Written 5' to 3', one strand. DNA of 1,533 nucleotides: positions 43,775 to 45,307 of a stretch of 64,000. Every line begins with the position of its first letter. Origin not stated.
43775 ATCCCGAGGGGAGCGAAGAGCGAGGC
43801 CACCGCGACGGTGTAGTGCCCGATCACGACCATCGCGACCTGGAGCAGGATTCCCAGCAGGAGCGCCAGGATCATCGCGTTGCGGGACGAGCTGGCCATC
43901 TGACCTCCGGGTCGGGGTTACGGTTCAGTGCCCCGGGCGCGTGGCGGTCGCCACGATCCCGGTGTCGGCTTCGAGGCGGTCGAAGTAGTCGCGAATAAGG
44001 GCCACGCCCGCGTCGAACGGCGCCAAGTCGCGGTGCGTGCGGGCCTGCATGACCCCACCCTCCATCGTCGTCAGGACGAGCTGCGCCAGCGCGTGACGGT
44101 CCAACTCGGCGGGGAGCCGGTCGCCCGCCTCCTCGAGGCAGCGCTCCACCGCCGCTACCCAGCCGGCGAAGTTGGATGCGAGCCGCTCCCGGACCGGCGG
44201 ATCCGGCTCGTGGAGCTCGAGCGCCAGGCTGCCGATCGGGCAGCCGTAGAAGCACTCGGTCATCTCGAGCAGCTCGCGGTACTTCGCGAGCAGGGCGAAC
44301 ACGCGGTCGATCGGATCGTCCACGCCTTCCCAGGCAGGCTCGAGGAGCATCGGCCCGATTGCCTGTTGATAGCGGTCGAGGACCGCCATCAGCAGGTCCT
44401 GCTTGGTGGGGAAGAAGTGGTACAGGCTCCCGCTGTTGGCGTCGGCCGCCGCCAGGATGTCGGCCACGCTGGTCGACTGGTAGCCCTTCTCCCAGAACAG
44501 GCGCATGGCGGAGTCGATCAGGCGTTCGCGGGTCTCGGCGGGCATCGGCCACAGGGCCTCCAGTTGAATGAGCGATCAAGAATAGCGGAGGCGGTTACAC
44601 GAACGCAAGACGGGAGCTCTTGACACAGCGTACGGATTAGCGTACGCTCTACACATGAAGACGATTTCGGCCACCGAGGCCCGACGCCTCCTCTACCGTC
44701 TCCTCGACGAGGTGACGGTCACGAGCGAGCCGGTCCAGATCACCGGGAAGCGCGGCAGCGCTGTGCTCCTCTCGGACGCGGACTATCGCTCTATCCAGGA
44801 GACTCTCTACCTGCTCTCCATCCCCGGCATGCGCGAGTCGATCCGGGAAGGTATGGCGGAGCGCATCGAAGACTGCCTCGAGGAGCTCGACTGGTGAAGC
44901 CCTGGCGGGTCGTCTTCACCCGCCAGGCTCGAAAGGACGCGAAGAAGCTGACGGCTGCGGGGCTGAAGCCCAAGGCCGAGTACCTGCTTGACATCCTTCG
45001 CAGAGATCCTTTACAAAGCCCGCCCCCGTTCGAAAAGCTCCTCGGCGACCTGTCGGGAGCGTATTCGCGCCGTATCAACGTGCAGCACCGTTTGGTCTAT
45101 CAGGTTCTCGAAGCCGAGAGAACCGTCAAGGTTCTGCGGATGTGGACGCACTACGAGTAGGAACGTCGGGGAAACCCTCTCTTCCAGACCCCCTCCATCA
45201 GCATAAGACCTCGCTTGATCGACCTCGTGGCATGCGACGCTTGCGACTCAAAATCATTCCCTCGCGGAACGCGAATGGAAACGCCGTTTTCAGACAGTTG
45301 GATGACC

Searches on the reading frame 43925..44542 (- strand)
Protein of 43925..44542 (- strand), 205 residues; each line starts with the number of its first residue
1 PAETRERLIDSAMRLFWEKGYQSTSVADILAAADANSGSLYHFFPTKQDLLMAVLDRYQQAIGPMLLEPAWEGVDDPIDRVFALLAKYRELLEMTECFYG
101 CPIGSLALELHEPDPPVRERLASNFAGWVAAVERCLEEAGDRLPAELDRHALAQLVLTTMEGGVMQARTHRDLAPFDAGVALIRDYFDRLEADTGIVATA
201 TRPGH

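Call 57: search_protein_families(library=pfam, proteins=[window:43925-44542:-], max_evalue=0.001)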
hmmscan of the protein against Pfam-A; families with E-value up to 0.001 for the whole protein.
window:43925-44542:- (205 aa): 4 families
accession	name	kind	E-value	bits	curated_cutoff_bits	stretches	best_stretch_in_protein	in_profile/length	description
PF21993.1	TetR_C_13_2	-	1.7e-18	67.2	27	1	77-178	1-99/103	Transcriptional regulator LmrA/YxaF-like, C-terminal domain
PF16925.10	TetR_C_13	-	1.1e-17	64.8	27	1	77-178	1-104/109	Tetracyclin repressor-like, C-terminal domain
PF00440.29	TetR_N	-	2.7e-15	56.3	24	1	8-54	1-47/47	Bacterial regulatory proteins, tetR family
PF13977.11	TetR_C_6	-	0.0002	22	27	1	114-190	36-113/115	BetI-type transcriptional repressor, C-terminal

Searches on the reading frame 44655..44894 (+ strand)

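Call 57: search_protein_families(library=pfam, proteins=[window:44655-44894:+], max_evalue=0.001)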
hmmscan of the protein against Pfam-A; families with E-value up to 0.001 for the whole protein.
window:44655-44894:+ (80 aa): 1 family
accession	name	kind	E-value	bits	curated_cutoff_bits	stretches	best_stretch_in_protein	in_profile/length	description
PF02604.26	PhdYeFM_antitox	-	6.4e-18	64.7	29.8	1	1-70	1-71/74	Antitoxin Phd_YefM, type II toxin-antitoxin system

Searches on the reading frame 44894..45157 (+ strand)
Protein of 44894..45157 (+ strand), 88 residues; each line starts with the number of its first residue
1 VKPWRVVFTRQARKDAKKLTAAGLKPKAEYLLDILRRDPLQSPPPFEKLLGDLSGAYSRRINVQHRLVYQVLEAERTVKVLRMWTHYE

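Call 57: search_protein_families(library=pfam, proteins=[window:44894-45157:+], max_evalue=0.001)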
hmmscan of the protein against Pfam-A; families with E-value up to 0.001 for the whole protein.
window:44894-45157:+ (88 aa): 2 families
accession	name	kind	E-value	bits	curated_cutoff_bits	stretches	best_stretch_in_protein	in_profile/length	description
PF06769.20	YoeB_toxin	-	2.9e-10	40.4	27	1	26-87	21-80/80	YoeB-like toxin of bacterial type II toxin-antitoxin system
PF05016.21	ParE_toxin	-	3.7e-06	27.8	23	1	6-86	1-85/89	ParE toxin of type II toxin-antitoxin system, parDE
